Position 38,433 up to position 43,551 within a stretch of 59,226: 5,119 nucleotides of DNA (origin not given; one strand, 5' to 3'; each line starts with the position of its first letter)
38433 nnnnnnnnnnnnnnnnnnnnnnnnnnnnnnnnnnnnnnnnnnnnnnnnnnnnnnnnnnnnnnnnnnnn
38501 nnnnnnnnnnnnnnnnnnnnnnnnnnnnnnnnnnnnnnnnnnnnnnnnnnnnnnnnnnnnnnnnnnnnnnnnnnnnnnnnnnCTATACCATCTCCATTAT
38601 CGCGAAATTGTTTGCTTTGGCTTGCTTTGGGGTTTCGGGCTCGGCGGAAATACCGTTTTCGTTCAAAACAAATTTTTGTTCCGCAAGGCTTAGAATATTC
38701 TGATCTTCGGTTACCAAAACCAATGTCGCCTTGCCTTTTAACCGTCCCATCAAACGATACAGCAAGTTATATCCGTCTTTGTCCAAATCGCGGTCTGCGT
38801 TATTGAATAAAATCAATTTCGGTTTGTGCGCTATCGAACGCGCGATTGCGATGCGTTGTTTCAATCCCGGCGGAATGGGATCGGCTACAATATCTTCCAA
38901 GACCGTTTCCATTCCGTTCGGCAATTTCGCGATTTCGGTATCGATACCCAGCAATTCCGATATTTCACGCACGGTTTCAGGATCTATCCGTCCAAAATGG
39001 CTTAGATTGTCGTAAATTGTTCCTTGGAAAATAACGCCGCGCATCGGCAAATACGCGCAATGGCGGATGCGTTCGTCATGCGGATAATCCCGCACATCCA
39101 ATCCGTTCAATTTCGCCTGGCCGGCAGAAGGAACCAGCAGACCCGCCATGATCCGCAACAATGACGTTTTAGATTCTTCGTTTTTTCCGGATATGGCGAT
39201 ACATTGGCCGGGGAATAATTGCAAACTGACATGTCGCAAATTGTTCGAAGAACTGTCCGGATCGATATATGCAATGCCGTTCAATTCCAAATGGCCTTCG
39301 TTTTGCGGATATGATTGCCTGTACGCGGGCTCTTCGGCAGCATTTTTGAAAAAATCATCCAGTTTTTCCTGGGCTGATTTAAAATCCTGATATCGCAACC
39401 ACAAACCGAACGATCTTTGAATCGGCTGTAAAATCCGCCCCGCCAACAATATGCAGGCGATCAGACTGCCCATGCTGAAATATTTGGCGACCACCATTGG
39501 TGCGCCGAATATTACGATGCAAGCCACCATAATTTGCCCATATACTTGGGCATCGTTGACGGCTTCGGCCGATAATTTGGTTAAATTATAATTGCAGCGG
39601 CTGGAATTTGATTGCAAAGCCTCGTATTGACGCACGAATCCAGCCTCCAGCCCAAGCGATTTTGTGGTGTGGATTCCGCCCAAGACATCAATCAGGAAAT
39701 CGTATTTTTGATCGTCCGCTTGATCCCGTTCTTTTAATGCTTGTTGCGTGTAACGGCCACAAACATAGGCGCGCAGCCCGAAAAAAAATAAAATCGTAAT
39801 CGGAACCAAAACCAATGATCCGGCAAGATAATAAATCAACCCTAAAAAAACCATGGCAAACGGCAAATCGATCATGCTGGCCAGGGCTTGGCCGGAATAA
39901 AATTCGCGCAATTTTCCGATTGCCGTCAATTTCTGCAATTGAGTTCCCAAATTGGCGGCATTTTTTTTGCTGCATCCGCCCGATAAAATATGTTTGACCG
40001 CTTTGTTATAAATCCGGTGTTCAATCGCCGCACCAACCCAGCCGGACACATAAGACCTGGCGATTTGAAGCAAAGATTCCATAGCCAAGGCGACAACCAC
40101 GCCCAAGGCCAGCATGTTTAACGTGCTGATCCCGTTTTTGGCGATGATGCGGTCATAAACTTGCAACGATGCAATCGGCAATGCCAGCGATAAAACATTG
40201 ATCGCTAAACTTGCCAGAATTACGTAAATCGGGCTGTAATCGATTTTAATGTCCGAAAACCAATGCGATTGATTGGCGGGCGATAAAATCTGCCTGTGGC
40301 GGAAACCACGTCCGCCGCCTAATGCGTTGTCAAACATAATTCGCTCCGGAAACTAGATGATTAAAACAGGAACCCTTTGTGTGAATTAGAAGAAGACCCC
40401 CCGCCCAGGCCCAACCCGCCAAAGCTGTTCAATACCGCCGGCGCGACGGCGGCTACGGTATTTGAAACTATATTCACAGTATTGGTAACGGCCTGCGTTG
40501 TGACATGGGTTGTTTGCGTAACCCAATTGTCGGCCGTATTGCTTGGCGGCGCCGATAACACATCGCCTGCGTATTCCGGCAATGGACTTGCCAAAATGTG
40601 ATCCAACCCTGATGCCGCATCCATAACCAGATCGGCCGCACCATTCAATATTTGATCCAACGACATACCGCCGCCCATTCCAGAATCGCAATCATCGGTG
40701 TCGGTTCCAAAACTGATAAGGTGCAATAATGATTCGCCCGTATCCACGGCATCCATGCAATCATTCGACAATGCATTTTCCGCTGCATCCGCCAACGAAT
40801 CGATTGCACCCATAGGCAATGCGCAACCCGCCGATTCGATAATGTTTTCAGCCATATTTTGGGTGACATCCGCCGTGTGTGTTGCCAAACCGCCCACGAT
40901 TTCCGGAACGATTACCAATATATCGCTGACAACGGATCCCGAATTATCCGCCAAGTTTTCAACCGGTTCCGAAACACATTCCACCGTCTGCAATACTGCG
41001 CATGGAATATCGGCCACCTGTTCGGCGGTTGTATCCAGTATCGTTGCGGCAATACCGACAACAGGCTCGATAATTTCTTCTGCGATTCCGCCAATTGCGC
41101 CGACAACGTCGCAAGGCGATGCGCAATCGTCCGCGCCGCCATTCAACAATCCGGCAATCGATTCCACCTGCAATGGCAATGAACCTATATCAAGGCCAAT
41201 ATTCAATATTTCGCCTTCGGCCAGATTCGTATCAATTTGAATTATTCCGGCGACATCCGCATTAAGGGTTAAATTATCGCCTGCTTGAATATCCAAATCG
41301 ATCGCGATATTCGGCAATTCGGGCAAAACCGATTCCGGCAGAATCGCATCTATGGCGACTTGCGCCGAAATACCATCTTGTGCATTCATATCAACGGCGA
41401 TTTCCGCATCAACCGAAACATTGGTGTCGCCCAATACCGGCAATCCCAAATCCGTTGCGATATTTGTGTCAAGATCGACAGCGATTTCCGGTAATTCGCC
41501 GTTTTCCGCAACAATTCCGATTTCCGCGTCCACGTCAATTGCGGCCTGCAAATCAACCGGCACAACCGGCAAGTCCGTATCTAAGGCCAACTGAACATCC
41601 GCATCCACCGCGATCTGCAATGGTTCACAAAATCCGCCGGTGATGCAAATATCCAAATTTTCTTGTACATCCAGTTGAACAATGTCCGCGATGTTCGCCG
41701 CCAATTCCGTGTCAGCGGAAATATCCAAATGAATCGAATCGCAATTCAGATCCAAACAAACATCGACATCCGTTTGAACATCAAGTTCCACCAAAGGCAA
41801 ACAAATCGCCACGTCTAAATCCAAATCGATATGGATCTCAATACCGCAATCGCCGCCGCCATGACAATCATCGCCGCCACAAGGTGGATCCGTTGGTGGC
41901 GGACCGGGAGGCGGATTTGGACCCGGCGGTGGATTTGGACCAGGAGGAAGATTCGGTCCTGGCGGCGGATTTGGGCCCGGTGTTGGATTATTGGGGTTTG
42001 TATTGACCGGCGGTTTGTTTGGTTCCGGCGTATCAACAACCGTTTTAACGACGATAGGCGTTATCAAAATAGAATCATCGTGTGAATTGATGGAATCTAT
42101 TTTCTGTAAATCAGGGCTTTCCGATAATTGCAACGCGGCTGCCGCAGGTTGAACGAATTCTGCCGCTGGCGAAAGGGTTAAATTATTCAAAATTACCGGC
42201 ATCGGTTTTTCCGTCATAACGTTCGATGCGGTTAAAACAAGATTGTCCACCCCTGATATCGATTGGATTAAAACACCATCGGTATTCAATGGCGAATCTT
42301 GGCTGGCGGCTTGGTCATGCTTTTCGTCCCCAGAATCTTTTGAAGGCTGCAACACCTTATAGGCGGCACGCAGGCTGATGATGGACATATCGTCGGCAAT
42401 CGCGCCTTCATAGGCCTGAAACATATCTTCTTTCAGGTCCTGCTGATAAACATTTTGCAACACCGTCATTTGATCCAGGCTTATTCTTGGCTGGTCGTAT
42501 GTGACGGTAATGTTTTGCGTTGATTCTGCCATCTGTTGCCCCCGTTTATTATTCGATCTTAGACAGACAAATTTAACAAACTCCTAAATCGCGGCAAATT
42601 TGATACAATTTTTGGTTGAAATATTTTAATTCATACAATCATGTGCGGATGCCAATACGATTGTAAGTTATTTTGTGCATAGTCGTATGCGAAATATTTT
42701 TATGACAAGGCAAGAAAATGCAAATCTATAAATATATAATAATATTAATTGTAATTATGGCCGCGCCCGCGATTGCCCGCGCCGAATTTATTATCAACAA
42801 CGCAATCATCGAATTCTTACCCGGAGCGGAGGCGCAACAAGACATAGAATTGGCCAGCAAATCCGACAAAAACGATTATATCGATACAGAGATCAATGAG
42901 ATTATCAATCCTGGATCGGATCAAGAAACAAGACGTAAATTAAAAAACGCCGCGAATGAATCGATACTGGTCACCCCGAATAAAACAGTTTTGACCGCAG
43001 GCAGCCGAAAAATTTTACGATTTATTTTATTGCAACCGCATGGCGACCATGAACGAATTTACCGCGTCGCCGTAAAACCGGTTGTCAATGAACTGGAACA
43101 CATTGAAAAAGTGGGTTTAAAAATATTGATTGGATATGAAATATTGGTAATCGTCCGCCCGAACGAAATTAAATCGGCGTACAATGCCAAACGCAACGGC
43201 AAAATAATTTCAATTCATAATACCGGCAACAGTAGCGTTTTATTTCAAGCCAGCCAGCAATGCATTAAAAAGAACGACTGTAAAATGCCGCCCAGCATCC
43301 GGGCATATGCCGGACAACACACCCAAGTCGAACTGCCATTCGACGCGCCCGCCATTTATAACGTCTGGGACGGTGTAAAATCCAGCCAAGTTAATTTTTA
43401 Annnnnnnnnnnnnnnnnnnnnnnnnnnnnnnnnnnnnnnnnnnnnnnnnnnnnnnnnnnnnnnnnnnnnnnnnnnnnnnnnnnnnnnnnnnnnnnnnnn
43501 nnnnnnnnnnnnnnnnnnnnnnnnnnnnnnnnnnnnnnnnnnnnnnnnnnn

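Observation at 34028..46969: Candidate new surface-assembly system: non-RTX T1SS operon interlocked with an alternate chaperone-usher pilus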

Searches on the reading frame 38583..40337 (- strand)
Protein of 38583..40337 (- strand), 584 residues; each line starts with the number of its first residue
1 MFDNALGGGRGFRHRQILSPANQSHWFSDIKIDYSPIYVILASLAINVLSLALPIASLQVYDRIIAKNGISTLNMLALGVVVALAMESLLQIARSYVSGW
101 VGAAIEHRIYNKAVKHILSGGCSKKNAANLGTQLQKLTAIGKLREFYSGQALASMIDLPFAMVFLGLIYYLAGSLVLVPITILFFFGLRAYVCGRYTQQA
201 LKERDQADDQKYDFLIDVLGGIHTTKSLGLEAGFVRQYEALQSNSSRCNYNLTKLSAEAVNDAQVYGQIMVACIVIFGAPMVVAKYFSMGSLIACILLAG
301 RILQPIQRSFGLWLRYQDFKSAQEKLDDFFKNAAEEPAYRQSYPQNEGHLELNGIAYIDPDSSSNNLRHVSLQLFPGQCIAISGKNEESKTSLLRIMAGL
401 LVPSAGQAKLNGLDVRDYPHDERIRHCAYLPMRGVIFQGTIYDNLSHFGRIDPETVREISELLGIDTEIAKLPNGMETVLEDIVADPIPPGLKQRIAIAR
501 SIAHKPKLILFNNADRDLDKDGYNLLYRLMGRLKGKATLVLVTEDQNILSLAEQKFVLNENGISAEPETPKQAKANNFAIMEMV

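Call 3: search_protein_families(library=pfam, proteins=[window:38583-40337:-], max_evalue=0.01)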
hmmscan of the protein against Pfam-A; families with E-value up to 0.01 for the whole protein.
window:38583-40337:- (584 aa): 2 families
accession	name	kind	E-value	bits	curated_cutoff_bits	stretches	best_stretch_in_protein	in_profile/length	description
PF00664.28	ABC_membrane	-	1.3e-22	81.2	28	1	37-302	2-270/274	ABC transporter transmembrane region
PF00005.33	ABC_tran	-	7.6e-13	49.7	25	1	367-511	1-132/137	ABC transporter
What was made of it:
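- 38583..40337 (-): ABC1: 584-aa half-transporter (transmembrane domain + NBD) with a non-catalytic NBD. Walker A is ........, Walker B is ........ (no catalytic Glu), the H-loop His is replaced by Glu, and the signature is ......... Pfam (call 3).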

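Call 5: search_protein_families(library=ncbifam, proteins=[window:38583-40337:-], max_evalue=0.01)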
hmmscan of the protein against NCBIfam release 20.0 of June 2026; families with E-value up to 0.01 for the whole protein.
window:38583-40337:- (584 aa): 157 families (the best 25 are shown)
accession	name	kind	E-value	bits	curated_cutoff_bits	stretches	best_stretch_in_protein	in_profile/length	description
TIGR03375.1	type_I_sec_LssB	subfamily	1.7e-103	347.2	693.1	1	19-566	132-682/696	type I secretion system permease/ATPase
TIGR01842.1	type_I_sec_PrtD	subfamily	1.2e-78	265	510.15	1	37-562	9-530/544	type I secretion system permease/ATPase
TIGR01846.1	type_I_sec_HlyB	subfamily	1.9e-68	231.4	725.55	1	38-563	143-669/694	type I secretion system permease/ATPase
TIGR03797.1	NHLM_micro_ABC2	equivalog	2e-41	142.3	709.4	1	38-534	140-635/686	NHLP bacteriocin export ABC transporter permease/ATPase subunit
TIGR01193.1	bacteriocin_ABC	subfamily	3.1e-41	141.7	523.85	1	38-563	160-686/708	peptide cleavage/export ABC transporter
TIGR03796.1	NHLM_micro_ABC1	equivalog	1.1e-39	136.2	853.3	1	37-523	157-651/710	NHLP family bacteriocin export ABC transporter peptidase/permease/ATPase subunit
TIGR02857.1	CydD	equivalog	2e-37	129.4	435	1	46-556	17-527/529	thiol reductant ABC exporter subunit CydD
TIGR02203.1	MsbA_lipidA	equivalog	7.6e-32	110.5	602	1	67-556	48-539/572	lipid A export permease/ATP-binding protein MsbA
TIGR00958.1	3a01208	subfamily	1.1e-29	103.3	874.6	1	50-564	177-692/711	antigen peptide transporter 2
TIGR02868.1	CydC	equivalog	1.5e-29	103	329.05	1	162-544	145-528/530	thiol reductant ABC exporter subunit CydC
TIGR02204.1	MsbA_rel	hypoth_equivalog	8.8e-29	100.6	780.4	1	40-544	24-534/576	ABC transporter, permease/ATP-binding protein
NF045998.1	cleave_ABC_plasm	equivalog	3.3e-26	91.7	500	1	23-533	142-648/673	Mbov_0121 family peptidase domain-containing ABC transporter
NF008364.0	PRK11160.1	equivalog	5.2e-23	81.5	630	1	167-567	157-556/575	heme ABC transporter ATP-binding protein/permease CydC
NF045513.1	HepA_fam_ABC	equivalog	6.2e-23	81.1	725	1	75-555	100-578/610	heterocyst formation ABC transporter subunit HepA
NF008379.0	PRK11174.1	equivalog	1.2e-21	77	684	1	294-564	292-562/588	heme ABC transporter permease/ATP-binding protein CydD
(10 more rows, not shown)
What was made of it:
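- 38583..40337 (-): NCBIfam best hit TIGR03375 at 347 bits, below the 693 cutoff (call 5).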

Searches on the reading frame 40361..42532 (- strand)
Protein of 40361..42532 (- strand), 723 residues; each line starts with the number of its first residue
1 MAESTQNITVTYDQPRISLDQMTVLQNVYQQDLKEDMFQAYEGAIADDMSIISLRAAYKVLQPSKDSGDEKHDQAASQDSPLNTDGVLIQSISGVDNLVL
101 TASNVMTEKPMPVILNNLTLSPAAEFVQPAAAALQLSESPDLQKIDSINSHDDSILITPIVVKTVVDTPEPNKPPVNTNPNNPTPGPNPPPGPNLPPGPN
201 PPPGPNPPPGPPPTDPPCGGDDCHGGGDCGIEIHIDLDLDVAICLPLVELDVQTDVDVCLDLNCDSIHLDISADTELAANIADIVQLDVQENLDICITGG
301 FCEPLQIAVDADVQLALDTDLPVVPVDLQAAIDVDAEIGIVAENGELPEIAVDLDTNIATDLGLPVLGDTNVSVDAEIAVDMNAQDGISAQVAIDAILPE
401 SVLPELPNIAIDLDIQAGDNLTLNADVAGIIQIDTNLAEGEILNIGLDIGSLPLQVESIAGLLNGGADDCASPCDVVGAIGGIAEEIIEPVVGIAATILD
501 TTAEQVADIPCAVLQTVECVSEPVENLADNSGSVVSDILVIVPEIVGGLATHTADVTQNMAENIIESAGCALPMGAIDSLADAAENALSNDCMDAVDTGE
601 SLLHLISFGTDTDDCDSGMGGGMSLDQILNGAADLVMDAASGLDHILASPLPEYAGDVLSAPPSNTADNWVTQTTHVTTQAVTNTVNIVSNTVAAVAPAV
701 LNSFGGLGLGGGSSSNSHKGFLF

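Call 3: search_protein_families(library=pfam, proteins=[window:40361-42532:-], max_evalue=0.01)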
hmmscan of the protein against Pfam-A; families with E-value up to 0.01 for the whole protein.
window:40361-42532:- (723 aa): 0 families

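Call 5: search_protein_families(library=ncbifam, proteins=[window:40361-42532:-], max_evalue=0.01)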
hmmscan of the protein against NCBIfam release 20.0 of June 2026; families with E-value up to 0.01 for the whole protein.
window:40361-42532:- (723 aa): 0 families

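Call 7: find_homologous_proteins(query=window:40361-42532:-, max_evalue=0.001)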
Query window:40361-42532:-: 8000 candidates shared short words with the query, none scored E <= 0.001.
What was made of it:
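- Tried and rejected: Whole-protein homology search with the cargo returned nothing (call 7).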

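Call 8: find_encoding_contigs(protein=window:40361-42532:-, flank=10000, max_places=6)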
Protein window:40361-42532:- (723 aa): 3 contigs read that carry it; 3 places shown.
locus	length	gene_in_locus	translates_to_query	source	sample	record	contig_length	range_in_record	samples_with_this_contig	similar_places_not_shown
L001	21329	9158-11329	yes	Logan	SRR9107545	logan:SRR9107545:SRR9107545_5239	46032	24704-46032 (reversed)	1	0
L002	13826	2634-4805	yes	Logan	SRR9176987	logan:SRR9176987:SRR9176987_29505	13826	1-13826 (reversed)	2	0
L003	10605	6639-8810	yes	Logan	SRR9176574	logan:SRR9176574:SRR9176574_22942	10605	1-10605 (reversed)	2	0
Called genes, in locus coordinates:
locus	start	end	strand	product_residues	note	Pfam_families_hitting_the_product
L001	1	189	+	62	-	?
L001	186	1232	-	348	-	PF00710:Asparaginase, PF17763:Asparaginase_C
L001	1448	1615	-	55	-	PF00471:Ribosomal_L33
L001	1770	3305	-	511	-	PF00595:PDZ (weak), PF13180:PDZ_2 (weak), PF17820:PDZ_6 (weak), PF03572:Peptidase_S41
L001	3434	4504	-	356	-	PF00899:ThiF, PF00581:Rhodanese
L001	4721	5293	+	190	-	-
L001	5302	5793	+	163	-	-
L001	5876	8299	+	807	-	PF16967:TcfC, PF00577:Usher (faint), PF15976:CooC_C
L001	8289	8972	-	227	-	PF00345:PapD_N (weak)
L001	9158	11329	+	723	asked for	-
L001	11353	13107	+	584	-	PF00664:ABC_membrane, PF00005:ABC_tran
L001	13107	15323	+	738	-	PF00664:ABC_membrane, PF00005:ABC_tran, PF02463:SMC_N (faint)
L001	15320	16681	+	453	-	PF25994:HH_AprE, PF26002:Beta-barrel_AprE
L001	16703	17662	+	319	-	PF00072:Response_reg (weak), PF13581:HATPase_c_2 (weak)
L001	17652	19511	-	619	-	PF02463:SMC_N (faint), PF03193:RsgA_GTPase (faint), PF13555:AAA_29 (faint), PF00005:ABC_tran, PF05729:NACHT (faint), PF13304:AAA_21 (faint), PF00005:ABC_tran, PF16326:ABC_tran_CTD, +1 more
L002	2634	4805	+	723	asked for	-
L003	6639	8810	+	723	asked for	-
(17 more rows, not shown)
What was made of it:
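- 40361..42532 (-): Cargo gene: 723-aa polyanionic protein with no RTX repeats, 15 Cys and the C-terminal tail ....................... Identical on three metagenome contigs (call 8).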

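Call 17: search_protein_families(library=pfam, proteins=[window:40361-42532:-], max_evalue=10)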
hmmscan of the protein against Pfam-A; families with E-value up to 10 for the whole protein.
window:40361-42532:- (723 aa): 1 family
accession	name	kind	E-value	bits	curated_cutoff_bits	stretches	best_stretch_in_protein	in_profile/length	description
PF11098.13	Chlorosome_CsmC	-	0.11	13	26.3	1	482-569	41-130/139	Chlorosome envelope protein C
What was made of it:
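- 40361..42532 (-): No family hits (calls 3, 5, 17).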

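Call 59: predict_structure(protein=window:40361-42532:-)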
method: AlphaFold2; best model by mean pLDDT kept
length: 723 residues; sequences in the alignment: 1
mean_pLDDT: 36.4   pTM: 0.24
mean pLDDT of the five models: 36.4, 29.6, 27.0, 26.4, 25.2
residues with pLDDT >= 90: 0; 70-90: 0; 50-70: 24; < 50: 699
segments of 3 or more residues with pLDDT < 50: 1-91, 93-186, 212-215, 218-663, 665-667, 677-723
pLDDT, mean of each block of 10 residues (from residue 1): 25 26 29 31 32 31 31 31 37 43 36 43 35 28 28 27 28 36 41 50 49 44 36 28 26 32 30 30 29 31 31 28 33 37 38 37 35 40 40 40 37 42 42 41 40 33 29 36 33 37 33 36 36 35 41 44 41 39 37 35 32 37 42 46 43 45 50 50 46 45 42 40 32
secondary structure, 60 per line:
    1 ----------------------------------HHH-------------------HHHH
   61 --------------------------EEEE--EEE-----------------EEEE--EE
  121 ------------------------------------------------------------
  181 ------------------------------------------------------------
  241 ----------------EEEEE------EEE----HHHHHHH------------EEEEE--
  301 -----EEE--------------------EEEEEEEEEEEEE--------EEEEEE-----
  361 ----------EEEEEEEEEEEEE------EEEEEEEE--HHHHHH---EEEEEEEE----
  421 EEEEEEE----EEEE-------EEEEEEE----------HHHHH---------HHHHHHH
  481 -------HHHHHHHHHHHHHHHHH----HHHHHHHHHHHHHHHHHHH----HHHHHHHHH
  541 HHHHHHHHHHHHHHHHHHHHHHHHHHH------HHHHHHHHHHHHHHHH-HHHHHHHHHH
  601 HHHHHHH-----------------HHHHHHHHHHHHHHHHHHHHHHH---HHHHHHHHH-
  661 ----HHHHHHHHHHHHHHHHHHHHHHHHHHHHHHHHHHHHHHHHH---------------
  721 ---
elements in order (helices of 4 or more, strands of 3 or more residues): H57-60 E87-90 E93-95 E113-116 E257-261 E268-270 H275-281 E294-298 E306-308 E329-341 E350-355 E371-383 E390-397 H400-405 E409-416 E421-427 E432-435 E443-449 H460-464 H474-480 H488-504 H509-527 H532-567 H574-589 H591-607 H625-647 H651-659 H665-705
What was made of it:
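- The AF2 model of the cargo is uninformative (pLDDT 36; call 59). The N-box is only about 55 residues, and AF2 does not predict it as a folded plug (call 59, low confidence).
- Tried and rejected: The AF2 model of the cargo from a single sequence had pLDDT 36 and was unusable (call 59).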

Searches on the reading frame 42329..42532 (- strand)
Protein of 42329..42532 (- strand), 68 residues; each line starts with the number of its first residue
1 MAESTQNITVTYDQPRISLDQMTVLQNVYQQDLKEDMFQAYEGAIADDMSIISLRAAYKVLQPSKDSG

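Call 41: find_homologous_proteins(query=A3, max_evalue=0.001)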
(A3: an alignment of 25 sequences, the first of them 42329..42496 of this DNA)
Query A3 (25 sequences) (56 aa, profile of the alignment): 7 proteins with E <= 0.001 among 58 candidates.
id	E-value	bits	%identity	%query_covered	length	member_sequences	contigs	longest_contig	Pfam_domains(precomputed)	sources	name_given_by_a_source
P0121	1.2e-17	81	-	-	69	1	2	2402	-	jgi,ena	-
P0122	6.2e-17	79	-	-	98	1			-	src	-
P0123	2.4e-15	74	-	-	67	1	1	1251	-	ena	-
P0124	3.0e-14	70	-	-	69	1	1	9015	-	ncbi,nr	ncbi:MAG: hypothetical protein OXT65_12260, partial [Alphaproteobacteria bacterium]|nr:hypothetical 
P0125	6.4e-11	60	-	-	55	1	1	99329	-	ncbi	ncbi:MAG: hypothetical protein R3D66_00440 [Alphaproteobacteria bacterium]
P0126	6.1e-5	41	32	45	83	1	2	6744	-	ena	-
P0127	6.3e-4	37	-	-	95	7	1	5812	-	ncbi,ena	-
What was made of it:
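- Tried and rejected: The profile search in the word-indexed database returned only seven truncated fragments (call 41).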

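Call 52: search_protein_representatives(alignment_id=A4)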
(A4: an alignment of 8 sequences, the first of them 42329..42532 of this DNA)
Query: 8 sequences, 71 profile positions. Proteins with E-value up to 0.001 (for the whole library): 211; up to 1e-10: 104; up to 1e-30: 0. The best 150 are listed.
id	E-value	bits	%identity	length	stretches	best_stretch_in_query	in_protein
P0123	1.2e-24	102.6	-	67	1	1-67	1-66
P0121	3.5e-24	101.1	-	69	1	1-69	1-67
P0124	9.3e-23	96.5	-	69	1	1-66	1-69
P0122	2.9e-22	95.0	-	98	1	5-69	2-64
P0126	3.8e-22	94.6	-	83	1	1-69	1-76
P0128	2.8e-20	88.6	-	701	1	7-67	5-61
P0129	2.8e-19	85.4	-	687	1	1-68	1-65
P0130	4.4e-19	84.8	-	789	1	1-69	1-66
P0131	5.4e-19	84.5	-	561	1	7-68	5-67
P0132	2.1e-18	82.6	-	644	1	1-68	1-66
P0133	2.7e-18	82.3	-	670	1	1-68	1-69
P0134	4.4e-18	81.6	-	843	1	7-68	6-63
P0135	1.0e-17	80.4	-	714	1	13-69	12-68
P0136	2.1e-17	79.4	-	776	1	5-68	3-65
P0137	2.3e-17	79.3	-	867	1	17-69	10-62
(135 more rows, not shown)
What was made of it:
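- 42332..42496 (-): N-box: conserved N-terminal region of the cargo (residues 13-67; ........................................). Exhaustive HMMER search found 211 representative clusters, always matching at residues about 1-70 (call 52).
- Tried and rejected: The likely reason is composition bias, so I used the exhaustive search instead (call 52).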

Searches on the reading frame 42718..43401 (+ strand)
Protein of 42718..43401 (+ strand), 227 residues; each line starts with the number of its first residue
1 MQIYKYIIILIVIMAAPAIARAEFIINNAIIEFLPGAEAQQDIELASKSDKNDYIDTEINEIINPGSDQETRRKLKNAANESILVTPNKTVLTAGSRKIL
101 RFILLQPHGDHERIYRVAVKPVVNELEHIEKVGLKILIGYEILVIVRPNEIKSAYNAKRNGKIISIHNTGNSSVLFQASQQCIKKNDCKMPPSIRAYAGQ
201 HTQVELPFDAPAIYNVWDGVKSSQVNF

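Call 3: search_protein_families(library=pfam, proteins=[window:42718-43401:+], max_evalue=0.01)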
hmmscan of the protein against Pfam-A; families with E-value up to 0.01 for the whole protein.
window:42718-43401:+ (227 aa): 1 family
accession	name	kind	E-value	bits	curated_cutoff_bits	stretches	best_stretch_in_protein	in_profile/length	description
PF00345.26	PapD_N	-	2.3e-08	34.5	23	1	36-151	13-125/126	Pili and flagellar-assembly chaperone, PapD N-terminal domain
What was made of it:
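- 42718..43401 (+): PapD-like periplasmic pilus chaperone (227 aa, TcfA-like). It is part of the neighbouring chaperone-usher module, not of the conserved cassette. PapD_N at 34.5 bits against a cutoff of 23 (call 3).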

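Call 5: search_protein_families(library=ncbifam, proteins=[window:42718-43401:+], max_evalue=0.01)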
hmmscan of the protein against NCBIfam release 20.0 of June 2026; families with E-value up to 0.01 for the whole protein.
window:42718-43401:+ (227 aa): 2 families
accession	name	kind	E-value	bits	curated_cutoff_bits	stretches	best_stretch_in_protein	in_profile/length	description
NF011836.1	PRK15308.1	equivalog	1.3e-11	44.6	500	1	8-135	10-135/236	fimbrial chaperone TcfA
NF007392.0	PRK09918.1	subfamily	0.0019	17.6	183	0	75-156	69-149/236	fimbria/pilus chaperone family protein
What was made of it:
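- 42718..43401 (+): TcfA model E 1e-11, below its cutoff (call 5).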
